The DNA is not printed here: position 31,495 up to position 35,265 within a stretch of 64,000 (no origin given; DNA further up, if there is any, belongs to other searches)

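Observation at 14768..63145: Dispersed family of structured palindromic repeats (8 copies in 64 kb) with compensatory stem changes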

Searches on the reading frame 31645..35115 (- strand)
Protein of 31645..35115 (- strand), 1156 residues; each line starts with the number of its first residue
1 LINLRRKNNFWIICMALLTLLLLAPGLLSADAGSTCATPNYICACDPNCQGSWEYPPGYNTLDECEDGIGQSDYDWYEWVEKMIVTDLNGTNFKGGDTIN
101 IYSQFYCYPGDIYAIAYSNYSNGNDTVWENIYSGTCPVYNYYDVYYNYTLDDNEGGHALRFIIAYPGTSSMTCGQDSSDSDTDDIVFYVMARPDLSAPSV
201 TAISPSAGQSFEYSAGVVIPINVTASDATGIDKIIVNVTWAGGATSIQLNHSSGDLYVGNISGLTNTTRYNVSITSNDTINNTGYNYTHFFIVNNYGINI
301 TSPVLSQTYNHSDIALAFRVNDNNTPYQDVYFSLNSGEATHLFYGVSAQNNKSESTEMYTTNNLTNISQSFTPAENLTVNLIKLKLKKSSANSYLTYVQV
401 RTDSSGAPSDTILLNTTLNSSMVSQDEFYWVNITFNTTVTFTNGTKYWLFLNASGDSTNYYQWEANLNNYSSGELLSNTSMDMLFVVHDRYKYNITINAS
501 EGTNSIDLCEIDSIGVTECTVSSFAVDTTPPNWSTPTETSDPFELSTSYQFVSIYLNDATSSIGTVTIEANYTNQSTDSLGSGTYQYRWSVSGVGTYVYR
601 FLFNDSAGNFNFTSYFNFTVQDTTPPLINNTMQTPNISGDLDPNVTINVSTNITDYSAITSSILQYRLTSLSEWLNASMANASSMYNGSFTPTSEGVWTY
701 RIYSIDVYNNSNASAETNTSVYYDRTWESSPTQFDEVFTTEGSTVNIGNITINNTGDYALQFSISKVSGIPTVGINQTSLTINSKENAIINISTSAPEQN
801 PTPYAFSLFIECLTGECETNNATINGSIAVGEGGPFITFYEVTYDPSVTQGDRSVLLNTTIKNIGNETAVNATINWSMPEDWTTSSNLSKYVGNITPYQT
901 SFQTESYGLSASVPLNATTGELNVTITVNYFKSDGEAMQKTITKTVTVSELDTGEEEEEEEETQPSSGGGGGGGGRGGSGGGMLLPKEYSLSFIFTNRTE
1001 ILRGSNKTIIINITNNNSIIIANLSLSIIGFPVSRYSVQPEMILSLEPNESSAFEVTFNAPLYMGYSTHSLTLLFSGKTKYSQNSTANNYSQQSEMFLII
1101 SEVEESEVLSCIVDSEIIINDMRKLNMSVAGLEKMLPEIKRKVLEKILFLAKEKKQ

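Call 15: search_protein_families(library=pfam, proteins=[window:31645-35115:-], max_evalue=0.01)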
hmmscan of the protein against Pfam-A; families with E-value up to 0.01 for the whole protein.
window:31645-35115:- (1156 aa): 1 family
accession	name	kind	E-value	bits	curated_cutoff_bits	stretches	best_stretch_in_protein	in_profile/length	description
PF10633.15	NPCBM_assoc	-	0.00017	22.2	24.4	0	852-929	4-76/78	NPCBM-associated, NEW3 domain of alpha-galactosidase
